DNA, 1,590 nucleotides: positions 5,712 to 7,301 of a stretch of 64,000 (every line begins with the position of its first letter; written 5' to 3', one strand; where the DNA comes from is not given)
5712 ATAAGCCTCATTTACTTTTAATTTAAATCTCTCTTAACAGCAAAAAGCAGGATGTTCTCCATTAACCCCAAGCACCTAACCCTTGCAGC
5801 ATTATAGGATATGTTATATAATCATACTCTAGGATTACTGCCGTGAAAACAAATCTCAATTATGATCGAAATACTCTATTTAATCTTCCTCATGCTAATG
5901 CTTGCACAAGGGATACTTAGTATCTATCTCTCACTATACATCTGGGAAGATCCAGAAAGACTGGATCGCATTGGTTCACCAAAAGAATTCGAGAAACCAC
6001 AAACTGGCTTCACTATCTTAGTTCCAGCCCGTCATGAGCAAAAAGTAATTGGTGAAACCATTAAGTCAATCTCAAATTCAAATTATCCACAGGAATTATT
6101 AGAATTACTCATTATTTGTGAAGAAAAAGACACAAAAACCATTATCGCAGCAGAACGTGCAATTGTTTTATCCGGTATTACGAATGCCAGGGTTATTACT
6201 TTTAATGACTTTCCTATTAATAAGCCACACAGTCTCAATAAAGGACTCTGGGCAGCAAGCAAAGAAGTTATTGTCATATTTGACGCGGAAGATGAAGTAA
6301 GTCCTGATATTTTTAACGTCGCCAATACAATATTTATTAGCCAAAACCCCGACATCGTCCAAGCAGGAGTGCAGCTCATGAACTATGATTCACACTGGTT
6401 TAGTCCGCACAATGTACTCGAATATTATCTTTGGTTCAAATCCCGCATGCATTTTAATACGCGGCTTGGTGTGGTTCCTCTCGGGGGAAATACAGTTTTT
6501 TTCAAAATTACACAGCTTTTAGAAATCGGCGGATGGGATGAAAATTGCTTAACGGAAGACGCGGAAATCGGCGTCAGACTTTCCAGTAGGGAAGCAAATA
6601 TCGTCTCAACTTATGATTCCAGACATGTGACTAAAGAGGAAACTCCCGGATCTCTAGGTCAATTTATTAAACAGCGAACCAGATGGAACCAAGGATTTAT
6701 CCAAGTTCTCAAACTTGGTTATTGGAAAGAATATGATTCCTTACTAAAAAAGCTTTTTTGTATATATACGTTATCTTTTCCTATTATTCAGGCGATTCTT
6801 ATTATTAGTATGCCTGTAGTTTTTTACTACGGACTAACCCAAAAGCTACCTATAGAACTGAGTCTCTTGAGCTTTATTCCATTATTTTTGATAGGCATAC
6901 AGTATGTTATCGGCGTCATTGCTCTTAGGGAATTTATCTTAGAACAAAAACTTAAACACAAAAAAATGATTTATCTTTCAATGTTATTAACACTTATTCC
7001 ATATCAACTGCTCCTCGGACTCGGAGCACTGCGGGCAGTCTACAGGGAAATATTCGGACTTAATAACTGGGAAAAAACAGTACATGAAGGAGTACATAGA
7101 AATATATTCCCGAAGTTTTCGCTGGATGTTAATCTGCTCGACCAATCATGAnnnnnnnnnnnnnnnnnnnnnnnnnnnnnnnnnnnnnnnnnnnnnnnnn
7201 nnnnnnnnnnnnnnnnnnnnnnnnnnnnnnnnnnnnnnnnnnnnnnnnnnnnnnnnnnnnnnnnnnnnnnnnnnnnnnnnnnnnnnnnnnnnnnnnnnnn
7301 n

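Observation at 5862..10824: Polysaccharide synthesis/remodelling locus: processive GT2 synthase, PMT-like GT-C fused to GH8, and GH5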

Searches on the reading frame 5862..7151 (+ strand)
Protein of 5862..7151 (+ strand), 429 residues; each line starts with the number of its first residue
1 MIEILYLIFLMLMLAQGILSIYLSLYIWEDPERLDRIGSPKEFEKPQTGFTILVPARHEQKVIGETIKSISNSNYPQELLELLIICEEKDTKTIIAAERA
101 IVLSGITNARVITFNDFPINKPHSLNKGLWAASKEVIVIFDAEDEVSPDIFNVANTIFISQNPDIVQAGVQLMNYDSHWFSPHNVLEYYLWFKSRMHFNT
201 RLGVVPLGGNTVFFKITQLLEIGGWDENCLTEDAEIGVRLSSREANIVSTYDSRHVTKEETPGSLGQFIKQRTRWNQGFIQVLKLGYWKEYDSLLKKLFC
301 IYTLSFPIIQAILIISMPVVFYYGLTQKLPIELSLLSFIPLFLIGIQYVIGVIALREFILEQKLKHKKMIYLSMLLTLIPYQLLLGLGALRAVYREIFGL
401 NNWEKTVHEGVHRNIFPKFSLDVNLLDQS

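Call 7: search_protein_families(library=pfam, proteins=[window:5862-7148:+], max_evalue=0.01)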
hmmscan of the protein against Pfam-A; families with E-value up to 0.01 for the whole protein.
window:5862-7148:+ (429 aa): 5 families
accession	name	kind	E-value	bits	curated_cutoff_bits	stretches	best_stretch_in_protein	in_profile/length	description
PF13641.12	Glyco_tranf_2_3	-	7.3e-39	134.6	27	1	50-277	3-229/230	Glycosyltransferase like family 2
PF13632.12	Glyco_trans_2_3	-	2.7e-22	80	27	1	136-336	1-183/198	Glycosyl transferase family group 2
PF00535.33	Glycos_transf_2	-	1e-07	32.5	23.3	1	51-213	1-159/168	Glycosyl transferase family 2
PF10111.15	Glyco_tranf_2_2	-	3.7e-06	27.1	27.3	1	54-247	4-206/276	Glycosyltransferase like family 2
PF03142.21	Chitin_synth_2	-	0.007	15.5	27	0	127-210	195-280/527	Chitin synthase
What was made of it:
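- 5862..7151 (+): Membrane GT2 of the processive-synthase class, 429 aa and intact. It has one N-terminal and about three C-terminal TM helices plus interface helices. Motifs: DAED 6282..6293, TED 6552..6560, QRTRW 6672..6686. An invariant C-terminal W-E-K-T-x-H motif is also present. Pfam PF13641 E 7e-39 (call 7).
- On Processive membrane GT2 synthases (BcsA/HAS/Chs/NodC/PgaC class): PF13641 E 7e-39 (call 7).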

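Call 17: search_protein_families(library=ncbifam, proteins=[window:5862-7148:+], max_evalue=0.001)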
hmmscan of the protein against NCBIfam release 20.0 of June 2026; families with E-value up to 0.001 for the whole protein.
window:5862-7148:+ (429 aa): 10 families
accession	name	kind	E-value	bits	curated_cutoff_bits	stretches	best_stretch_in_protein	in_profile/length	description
NF053846.1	glyco_with_XrtP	equivalog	1.8e-21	76.3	520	1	133-406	133-435/440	XrtP-associated glycosyltransferase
TIGR03937.1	PgaC_IcaA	equivalog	8.1e-17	61.3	422.3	2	207-362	200-351/407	poly-beta-1,6-N-acetyl-D-glucosamine synthase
NF041865.1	EpsU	equivalog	4.1e-14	52.4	700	1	39-289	30-275/394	exopolysaccharide biosynthesis GT2 family glycosyltransferase EpsU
TIGR03030.1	CelA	equivalog_domain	3.1e-12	45.3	699.1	1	216-285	316-383/714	UDP-forming cellulose synthase catalytic subunit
NF011307.0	PRK14716.1-5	equivalog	3.4e-12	46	431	1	40-279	54-311/464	glycosyl transferase family protein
NF011305.0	PRK14716.1-3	equivalog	4.3e-07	29.4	409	1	41-344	45-381/486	glycosyl transferase family protein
TIGR03111.1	glyc2_xrt_Gpos1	hypoth_equivalog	5e-07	28.9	363.95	1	47-376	48-389/439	TIGR03111 family XrtG-associated glycosyltransferase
NF008558.0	PRK11498.1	equivalog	7.2e-06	24.2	992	1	50-285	275-507/872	UDP-forming cellulose synthase catalytic subunit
TIGR04283.1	glyco_like_mftF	equivalog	7.5e-06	25.7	182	1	51-244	2-173/221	TIGR04283 family arsenosugar biosynthesis glycosyltransferase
TIGR03469.1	HpnB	hypoth_equivalog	1.9e-05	23.9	379.25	1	48-120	44-116/386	hopene-associated glycosyltransferase HpnB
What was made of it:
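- On Bcs-type cellulose synthase operon: NCBIfam CelA scores 45 bits against 699, and PRK11498 scores 24 against 992 (call 17).
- Closest known: Small class I synthases. Different: NCBIfam scores are far below the equivalog cut-offs (PgaC_IcaA 61 against 422, call 17).
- It falls far below the cut-off of every NCBIfam equivalog (best 76 bits against 520, call 17).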

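Call 18: search_solved_structures(query=window:5862-7148:+, max_evalue=0.01)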
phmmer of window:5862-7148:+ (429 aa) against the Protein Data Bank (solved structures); distinct sequences matched with E-value up to 0.01: 6.
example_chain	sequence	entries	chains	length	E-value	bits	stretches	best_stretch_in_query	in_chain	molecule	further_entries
6p61_A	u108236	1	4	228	2.8e-10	42.8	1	50-242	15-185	Glycosyltransferase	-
5ej1_A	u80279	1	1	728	7.1e-09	38.2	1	17-344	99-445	Putative cellulose synthase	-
4hg6_A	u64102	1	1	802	9.6e-09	37.7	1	17-344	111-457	Cellulose Synthase Subunit A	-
4p00_A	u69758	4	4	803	9.7e-09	37.7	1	17-344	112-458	Cellulose Synthase A subunit | Cellulose Synthase subunit A | Putative cellulose synthase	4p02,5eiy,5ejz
6yv7_A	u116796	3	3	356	0.00022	23.4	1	45-165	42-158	Glycosyl transferase, family 2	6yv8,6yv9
6yv7_B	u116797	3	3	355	0.00022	23.4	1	45-165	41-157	Glycosyl transferase, family 2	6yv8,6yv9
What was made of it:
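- BcsA is also the best full-length sequence match in the PDB (call 18).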

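Call 25: list_cluster_members(proteins=[P0001, window:5862-7148:+, window:9806-10540:+])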
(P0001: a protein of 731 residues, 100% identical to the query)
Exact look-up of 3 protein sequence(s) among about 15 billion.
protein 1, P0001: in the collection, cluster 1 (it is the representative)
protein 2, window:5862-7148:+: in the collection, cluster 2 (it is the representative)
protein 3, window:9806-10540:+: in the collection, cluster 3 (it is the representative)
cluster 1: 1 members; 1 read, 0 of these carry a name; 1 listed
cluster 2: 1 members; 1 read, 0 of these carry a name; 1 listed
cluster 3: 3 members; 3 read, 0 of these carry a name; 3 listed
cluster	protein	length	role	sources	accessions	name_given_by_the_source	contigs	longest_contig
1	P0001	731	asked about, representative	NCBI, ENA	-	-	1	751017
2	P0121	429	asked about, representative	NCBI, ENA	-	-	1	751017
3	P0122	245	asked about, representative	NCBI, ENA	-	-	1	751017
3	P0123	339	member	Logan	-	-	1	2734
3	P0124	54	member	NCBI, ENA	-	-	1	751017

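Call 27: find_encoding_contigs(protein=P0123, flank=5000, max_places=3)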
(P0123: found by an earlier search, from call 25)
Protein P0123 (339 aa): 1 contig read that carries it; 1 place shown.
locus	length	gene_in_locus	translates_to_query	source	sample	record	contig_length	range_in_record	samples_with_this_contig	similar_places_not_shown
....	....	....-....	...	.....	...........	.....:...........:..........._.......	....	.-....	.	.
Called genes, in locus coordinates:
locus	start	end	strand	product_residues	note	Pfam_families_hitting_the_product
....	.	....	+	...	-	?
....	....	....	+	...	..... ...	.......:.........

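Call 28: find_encoding_contigs(protein=window:5862-7151:+, flank=3000, max_places=3)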
Protein window:5862-7151:+ (429 aa): no gene with exactly this product is on record in the collection.

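Call 39: find_homologous_proteins(query=window:5862-7148:+, max_evalue=1e-10)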
Query window:5862-7148:+ (429 aa): 4442 proteins with E <= 1e-10 among 8000 candidates; the best 120 are listed.
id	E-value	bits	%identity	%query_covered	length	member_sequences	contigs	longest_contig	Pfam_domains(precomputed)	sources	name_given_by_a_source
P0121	1.3e-284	961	100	100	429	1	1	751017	PF13632.13,PF10111.15,PF13506.14,PF13641.13,PF00535.33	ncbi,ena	-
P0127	2.5e-199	681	69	97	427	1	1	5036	PF13632.13,PF13506.14,PF13641.13,PF00535.33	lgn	-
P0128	5.5e-193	660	67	98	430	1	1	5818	PF13632.13,PF13641.13,PF00535.33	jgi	jgi:cellulose synthase/poly-beta-1,6-N-acetylglucosamine synthase-like glycosyltransferase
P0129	1.7e-190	651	67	96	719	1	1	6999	PF13632.13,PF10111.15,PF13506.14,PF13641.13,PF00535.33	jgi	jgi:cellulose synthase/poly-beta-1,6-N-acetylglucosamine synthase-like glycosyltransferase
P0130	1.0e-185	636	63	96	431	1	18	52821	PF13632.13,PF13506.14,PF13641.13,PF00535.33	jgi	jgi:cellulose synthase/poly-beta-1,6-N-acetylglucosamine synthase-like glycosyltransferase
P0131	1.8e-185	635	65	96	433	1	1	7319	PF13632.13,PF10111.15,PF13506.14,PF13641.13,PF00535.33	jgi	jgi:cellulose synthase/poly-beta-1,6-N-acetylglucosamine synthase-like glycosyltransferase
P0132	1.2e-184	632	62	94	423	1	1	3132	PF13632.13,PF13506.14,PF13641.13,PF00535.33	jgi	jgi:cellulose synthase/poly-beta-1,6-N-acetylglucosamine synthase-like glycosyltransferase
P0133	2.7e-184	631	64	97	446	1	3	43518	PF13632.13,PF13506.14,PF13641.13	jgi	jgi:cellulose synthase/poly-beta-1,6-N-acetylglucosamine synthase-like glycosyltransferase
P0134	8.9e-184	629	64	96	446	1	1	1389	PF13632.13,PF13506.14,PF13641.13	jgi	jgi:cellulose synthase/poly-beta-1,6-N-acetylglucosamine synthase-like glycosyltransferase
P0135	1.2e-182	626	64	98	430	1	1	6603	PF13632.13,PF13506.14,PF13641.13,PF00535.33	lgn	-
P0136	2.6e-182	624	61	99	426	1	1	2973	PF13632.13,PF10111.15,PF13506.14,PF13641.13,PF00535.33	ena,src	-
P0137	5.1e-182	623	63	98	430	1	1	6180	PF13632.13,PF13641.13,PF00535.33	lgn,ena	-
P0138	4.9e-181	620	64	98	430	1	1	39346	PF13632.13,PF13506.14,PF13641.13,PF00535.33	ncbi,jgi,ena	-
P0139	6.0e-181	620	64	94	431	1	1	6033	PF13632.13,PF13506.14,PF13641.13,PF00535.33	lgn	-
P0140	7.1e-180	616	64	92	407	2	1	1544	PF13632.13,PF13506.14,PF13641.13,PF00535.33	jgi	jgi:cellulose synthase/poly-beta-1,6-N-acetylglucosamine synthase-like glycosyltransferase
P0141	1.2e-178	612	61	96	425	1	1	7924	PF13632.13,PF13506.14,PF13641.13,PF00535.33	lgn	-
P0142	1.9e-178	612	64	94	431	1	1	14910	PF13632.13,PF13506.14,PF13641.13,PF00535.33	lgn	-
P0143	5.6e-178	610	62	96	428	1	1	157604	PF13632.13,PF13506.14,PF13641.13,PF00535.33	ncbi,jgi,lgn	ncbi:MAG TPA: glycosyltransferase [Candidatus Saccharimonadia bacterium]|jgi:cellulose synthase/poly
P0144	2.0e-177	608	63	96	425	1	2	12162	PF13632.13,PF13641.13,PF00535.33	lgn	-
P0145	6.4e-177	607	62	96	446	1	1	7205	PF13632.13,PF13641.13,PF00535.33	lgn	-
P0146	1.1e-176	606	64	94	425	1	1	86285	PF13632.13,PF10111.15,PF13641.13,PF00535.33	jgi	jgi:cellulose synthase/poly-beta-1,6-N-acetylglucosamine synthase-like glycosyltransferase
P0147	2.3e-175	602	62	97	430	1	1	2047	PF13632.13,PF13641.13,PF00535.33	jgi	jgi:glycosyltransferase XagB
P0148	2.6e-175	601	60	96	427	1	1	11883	PF13632.13,PF13506.14,PF13641.13,PF00535.33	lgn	-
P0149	5.8e-173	594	61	97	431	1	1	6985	PF13632.13,PF13506.14,PF13641.13,PF00535.33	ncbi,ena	-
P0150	1.0e-172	593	62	96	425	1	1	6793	PF13632.13,PF13641.13,PF00535.33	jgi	jgi:cellulose synthase/poly-beta-1,6-N-acetylglucosamine synthase-like glycosyltransferase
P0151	1.5e-172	592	61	96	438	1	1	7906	PF13632.13,PF13506.14,PF13641.13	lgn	-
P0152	2.1e-172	592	59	97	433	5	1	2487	PF13632.13,PF13641.13,PF00535.33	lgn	-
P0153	4.2e-172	591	60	95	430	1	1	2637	PF13632.13,PF13641.13,PF00535.33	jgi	jgi:cellulose synthase/poly-beta-1,6-N-acetylglucosamine synthase-like glycosyltransferase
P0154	3.0e-171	588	61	96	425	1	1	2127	PF13632.13,PF13641.13,PF00535.33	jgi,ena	-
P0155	5.7e-171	587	60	96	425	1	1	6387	PF13632.13,PF13506.14,PF13641.13,PF00535.33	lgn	-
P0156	8.4e-170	583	58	97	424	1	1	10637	PF13632.13,PF13506.14,PF13641.13,PF00535.33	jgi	jgi:cellulose synthase/poly-beta-1,6-N-acetylglucosamine synthase-like glycosyltransferase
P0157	1.3e-168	579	58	96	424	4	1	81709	PF13632.13,PF13641.13,PF00535.33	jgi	jgi:cellulose synthase/poly-beta-1,6-N-acetylglucosamine synthase-like glycosyltransferase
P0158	1.6e-168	579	59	96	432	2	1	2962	PF13632.13,PF13641.13,PF00535.33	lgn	-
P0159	1.9e-168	579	59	96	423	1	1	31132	PF13632.13,PF13506.14,PF13641.13,PF00535.33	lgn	-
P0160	3.3e-168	578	60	96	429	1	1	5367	PF13632.13,PF13506.14,PF13641.13,PF00535.33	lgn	-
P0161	5.8e-168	577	60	96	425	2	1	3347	PF13632.13,PF10111.15,PF13506.14,PF13641.13,PF00535.33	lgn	-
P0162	1.2e-167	576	58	96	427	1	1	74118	PF13632.13,PF13641.13,PF00535.33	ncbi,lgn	-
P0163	5.2e-167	574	60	96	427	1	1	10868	PF13632.13,PF13641.13,PF00535.33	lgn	-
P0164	3.8e-166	571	60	97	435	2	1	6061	PF13632.13,PF13641.13,PF00535.33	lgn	-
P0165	1.6e-164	566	58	97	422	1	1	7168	PF13632.13,PF13506.14,PF13641.13,PF00535.33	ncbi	-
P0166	6.0e-164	564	58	97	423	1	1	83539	PF13632.13,PF13641.13,PF00535.33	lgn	-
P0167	4.6e-161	554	57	96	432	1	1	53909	PF13632.13,PF13641.13,PF00535.33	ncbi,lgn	-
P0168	5.3e-161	554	57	97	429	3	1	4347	PF13632.13,PF13641.13,PF03552.21,PF00535.33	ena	-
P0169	1.5e-160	553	55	96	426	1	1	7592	PF13632.13,PF13506.14,PF13641.13,PF00535.33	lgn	-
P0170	6.5e-158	544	56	96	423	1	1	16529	PF13632.13,PF13506.14,PF13641.13,PF00535.33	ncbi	-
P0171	1.3e-157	543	57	96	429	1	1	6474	PF13632.13,PF13641.13,PF00535.33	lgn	-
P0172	1.7e-157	543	55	97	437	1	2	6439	PF13632.13,PF13506.14,PF13641.13,PF00535.33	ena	-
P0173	1.9e-157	543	56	98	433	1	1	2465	PF13632.13,PF13506.14,PF13641.13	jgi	-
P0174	3.2e-155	535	54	96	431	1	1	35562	PF13632.13,PF13641.13,PF00535.33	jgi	jgi:cellulose synthase/poly-beta-1,6-N-acetylglucosamine synthase-like glycosyltransferase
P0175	9.1e-149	514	58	87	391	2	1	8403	PF13632.13,PF13641.13,PF03552.21,PF00535.33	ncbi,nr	ncbi:MAG: glycosyltransferase [Methylophilaceae bacterium]|nr:glycosyltransferase [Methylophilaceae 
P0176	7.5e-148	511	55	93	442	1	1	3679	PF13632.13,PF13641.13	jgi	jgi:cellulose synthase/poly-beta-1,6-N-acetylglucosamine synthase-like glycosyltransferase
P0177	1.8e-147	510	55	93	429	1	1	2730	PF13632.13,PF13641.13,PF03552.21,PF00535.33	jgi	jgi:cellulose synthase/poly-beta-1,6-N-acetylglucosamine synthase-like glycosyltransferase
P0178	3.6e-147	509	54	93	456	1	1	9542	PF13632.13,PF13506.14,PF13641.13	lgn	-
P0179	9.3e-147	507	52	97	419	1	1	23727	PF13632.13,PF13506.14,PF13641.13,PF00535.33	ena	-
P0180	3.4e-146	505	54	97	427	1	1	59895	PF13632.13,PF10111.15,PF13506.14,PF13641.13,PF00535.33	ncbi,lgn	ncbi:MAG: glycosyltransferase [Patescibacteria group bacterium]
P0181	7.6e-146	504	52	96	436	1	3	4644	PF13632.13,PF13506.14,PF13641.13,PF00535.33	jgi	jgi:glycosyltransferase XagB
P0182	3.3e-145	502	55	96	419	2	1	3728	PF13632.13,PF13506.14,PF13641.13,PF00535.33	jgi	-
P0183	1.4e-144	500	52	96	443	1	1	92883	PF13632.13,PF13506.14,PF13641.13,PF00535.33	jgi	jgi:cellulose synthase/poly-beta-1,6-N-acetylglucosamine synthase-like glycosyltransferase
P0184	1.5e-144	500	53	93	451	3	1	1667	PF13632.13,PF13641.13,PF00535.33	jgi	jgi:cellulose synthase/poly-beta-1,6-N-acetylglucosamine synthase-like glycosyltransferase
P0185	1.5e-143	497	52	97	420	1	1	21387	PF13632.13,PF13506.14,PF13641.13,PF00535.33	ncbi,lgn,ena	-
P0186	8.3e-143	494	52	96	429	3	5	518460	PF13632.13,PF13506.14,PF13641.13,PF00535.33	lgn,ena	-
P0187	9.2e-141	488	51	99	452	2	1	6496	PF13632.13,PF13641.13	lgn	-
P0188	9.3e-141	488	51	96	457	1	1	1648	PF13632.13,PF13641.13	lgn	-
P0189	1.1e-140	487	49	99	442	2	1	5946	PF13632.13,PF13506.14,PF13641.13,PF00535.33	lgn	-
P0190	1.5e-139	484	50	97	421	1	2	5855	PF13632.13,PF13506.14,PF13641.13,PF00535.33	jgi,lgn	jgi:cellulose synthase/poly-beta-1,6-N-acetylglucosamine synthase-like glycosyltransferase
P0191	5.8e-138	478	49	97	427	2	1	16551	PF13632.13,PF13506.14,PF13641.13,PF00535.33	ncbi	-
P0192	5.8e-138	478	49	97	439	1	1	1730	PF13632.13,PF13506.14,PF13641.13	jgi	jgi:cellulose synthase/poly-beta-1,6-N-acetylglucosamine synthase-like glycosyltransferase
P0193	7.7e-137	475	51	93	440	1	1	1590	PF13632.13,PF13506.14,PF13641.13,PF00535.33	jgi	jgi:glycosyltransferase XagB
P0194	1.5e-136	474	51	96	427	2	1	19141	PF13632.13,PF13506.14,PF13641.13,PF00535.33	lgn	-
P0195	2.4e-136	473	50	95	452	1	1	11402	PF13632.13,PF13506.14,PF13641.13,PF00535.33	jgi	jgi:cellulose synthase/poly-beta-1,6-N-acetylglucosamine synthase-like glycosyltransferase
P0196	3.8e-136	472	53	96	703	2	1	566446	PF13632.13,PF10111.15,PF13506.14,PF13641.13,PF03552.21,PF00535.33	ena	-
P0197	7.0e-136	471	50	96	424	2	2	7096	PF13632.13,PF13506.14,PF13641.13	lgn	-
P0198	1.2e-135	471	52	96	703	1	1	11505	PF13632.13,PF10111.15,PF13506.14,PF13641.13,PF03552.21,PF00535.33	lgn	-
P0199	1.6e-135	470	50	96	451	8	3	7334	PF13632.13,PF13506.14,PF13641.13,PF00535.33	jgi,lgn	-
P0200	3.2e-135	469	51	94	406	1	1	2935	PF13632.13,PF13506.14,PF13641.13,PF00535.33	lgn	-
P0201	5.9e-135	468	50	96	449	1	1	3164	PF13632.13,PF13506.14,PF13641.13,PF00535.33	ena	-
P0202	6.7e-135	468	48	97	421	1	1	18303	PF13632.13,PF13506.14,PF13641.13,PF00535.33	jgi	jgi:cellulose synthase/poly-beta-1,6-N-acetylglucosamine synthase-like glycosyltransferase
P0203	7.1e-135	468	50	94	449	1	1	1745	PF13632.13,PF13506.14,PF13641.13,PF00535.33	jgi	jgi:cellulose synthase/poly-beta-1,6-N-acetylglucosamine synthase-like glycosyltransferase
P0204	9.2e-135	468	51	96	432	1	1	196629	PF13632.13,PF13506.14,PF13641.13,PF00535.33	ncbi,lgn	-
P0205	1.4e-134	467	48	97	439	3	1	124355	PF13632.13,PF10111.15,PF13506.14,PF13641.13,PF00535.33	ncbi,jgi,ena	-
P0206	2.2e-134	467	48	95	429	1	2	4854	PF13632.13,PF13506.14,PF13641.13,PF00535.33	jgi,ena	jgi:cellulose synthase/poly-beta-1,6-N-acetylglucosamine synthase-like glycosyltransferase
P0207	2.2e-134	467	49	97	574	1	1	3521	PF13632.13,PF13506.14,PF13641.13,PF13185.13,PF01590.33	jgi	jgi:cellulose synthase/poly-beta-1,6-N-acetylglucosamine synthase-like glycosyltransferase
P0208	2.4e-134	466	50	99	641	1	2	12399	PF13632.13,PF13506.14,PF13641.13,PF00535.33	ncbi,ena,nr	ncbi:MAG: glycosyltransferase [Candidatus Pacebacteria bacterium]|nr:glycosyltransferase [Candidatus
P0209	2.4e-134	466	53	95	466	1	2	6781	PF13632.13,PF10111.15,PF13506.14,PF13641.13,PF00535.33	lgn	-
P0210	3.1e-134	466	49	94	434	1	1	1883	PF13632.13,PF13506.14,PF13641.13,PF00535.33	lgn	-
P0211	5.7e-134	465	49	96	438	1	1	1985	PF13632.13,PF13506.14,PF13641.13,PF00535.33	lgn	-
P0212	7.2e-134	465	49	98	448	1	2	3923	PF13632.13,PF13506.14,PF13641.13,PF00535.33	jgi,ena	jgi:cellulose synthase/poly-beta-1,6-N-acetylglucosamine synthase-like glycosyltransferase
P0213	7.9e-134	465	50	96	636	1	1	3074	PF13632.13,PF10111.15,PF13506.14,PF13641.13,PF00535.33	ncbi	-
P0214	8.6e-134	465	51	93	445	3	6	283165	PF13632.13,PF13506.14,PF13641.13,PF00535.33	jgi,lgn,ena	-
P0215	9.5e-134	464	52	96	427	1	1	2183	PF13632.13,PF13506.14,PF13641.13,PF03552.21,PF00535.33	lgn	-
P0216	1.2e-133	464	48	97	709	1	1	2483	PF13632.13,PF13506.14,PF13641.13,PF00535.33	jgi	-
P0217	1.5e-133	464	49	97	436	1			PF13632.13,PF13506.14,PF13641.13,PF00535.33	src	-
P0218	1.9e-133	463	50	96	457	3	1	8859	PF13632.13,PF13506.14,PF13641.13,PF00535.33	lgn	-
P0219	2.1e-133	463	51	96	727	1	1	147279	PF13632.13,PF10111.15,PF13506.14,PF13641.13,PF00535.33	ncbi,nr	ncbi:MAG: glycosyltransferase [Patescibacteria group bacterium]|nr:glycosyltransferase [Patescibacte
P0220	2.2e-133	463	48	93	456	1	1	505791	PF13632.13,PF13506.14,PF13641.13,PF00535.33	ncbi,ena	-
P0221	2.2e-133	463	48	94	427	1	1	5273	PF13632.13,PF13506.14,PF13641.13,PF00535.33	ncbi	-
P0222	2.4e-133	463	49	94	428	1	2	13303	PF13632.13,PF13506.14,PF13641.13,PF00535.33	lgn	-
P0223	2.6e-133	463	51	94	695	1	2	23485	PF13632.13,PF10111.15,PF13506.14,PF13641.13,PF03552.21,PF00535.33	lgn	-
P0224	2.7e-133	463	48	97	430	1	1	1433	PF13632.13,PF13506.14,PF13641.13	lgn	-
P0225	2.8e-133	463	50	95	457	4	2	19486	PF13632.13,PF13506.14,PF13641.13,PF00535.33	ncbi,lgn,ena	-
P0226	3.6e-133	463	51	94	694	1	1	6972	PF13632.13,PF10111.15,PF13506.14,PF13641.13,PF03552.21,PF00535.33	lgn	-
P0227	3.6e-133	463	49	96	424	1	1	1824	PF13632.13,PF13506.14,PF13641.13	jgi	jgi:cellulose synthase/poly-beta-1,6-N-acetylglucosamine synthase-like glycosyltransferase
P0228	4.4e-133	462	50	97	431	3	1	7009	PF13632.13,PF13506.14,PF13641.13,PF00535.33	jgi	jgi:cellulose synthase/poly-beta-1,6-N-acetylglucosamine synthase-like glycosyltransferase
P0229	5.6e-133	462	49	97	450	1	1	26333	PF13632.13,PF13506.14,PF13641.13,PF00535.33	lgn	-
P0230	7.2e-133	462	50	93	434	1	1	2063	PF13632.13,PF13506.14,PF13641.13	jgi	jgi:cellulose synthase/poly-beta-1,6-N-acetylglucosamine synthase-like glycosyltransferase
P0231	8.4e-133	461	48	98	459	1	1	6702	PF13632.13,PF13506.14,PF13641.13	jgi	jgi:glycosyltransferase XagB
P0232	8.7e-133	461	48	97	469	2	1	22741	PF13632.13,PF13506.14,PF13641.13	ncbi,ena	-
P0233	1.0e-132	461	50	96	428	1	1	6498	PF13632.13,PF13506.14,PF13641.13,PF00535.33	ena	-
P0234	1.2e-132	461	49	93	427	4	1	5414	PF13632.13,PF13506.14,PF13641.13,PF00535.33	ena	-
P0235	1.3e-132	461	48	97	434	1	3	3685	PF13632.13,PF13641.13,PF00535.33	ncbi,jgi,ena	jgi:cellulose synthase/poly-beta-1,6-N-acetylglucosamine synthase-like glycosyltransferase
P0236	1.4e-132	461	49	94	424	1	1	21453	PF13632.13,PF13506.14,PF13641.13,PF00535.33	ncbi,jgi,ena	-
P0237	1.5e-132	461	52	94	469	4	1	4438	PF13632.13,PF13506.14,PF13641.13,PF00535.33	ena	-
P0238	1.5e-132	461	50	94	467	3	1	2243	PF13632.13,PF13506.14,PF13641.13,PF00535.33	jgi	-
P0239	1.8e-132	460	48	95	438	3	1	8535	PF13632.13,PF13506.14,PF13641.13,PF00535.33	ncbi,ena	-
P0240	2.0e-132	460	49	96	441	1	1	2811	PF13632.13,PF13506.14,PF13641.13,PF00535.33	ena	-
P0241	2.0e-132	460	49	94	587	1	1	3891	PF13632.13,PF13506.14,PF13641.13,PF04138.21,PF00535.33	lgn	-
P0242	2.1e-132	460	50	95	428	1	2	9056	PF13632.13,PF13506.14,PF13641.13,PF00535.33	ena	-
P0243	2.1e-132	460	48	96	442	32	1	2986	PF13632.13,PF13506.14,PF13641.13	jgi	-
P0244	2.4e-132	460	49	97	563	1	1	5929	PF13632.13,PF13506.14,PF13641.13,PF13185.13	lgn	-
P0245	2.5e-132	460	52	96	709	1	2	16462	PF13632.13,PF10111.15,PF13641.13,PF00535.33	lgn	-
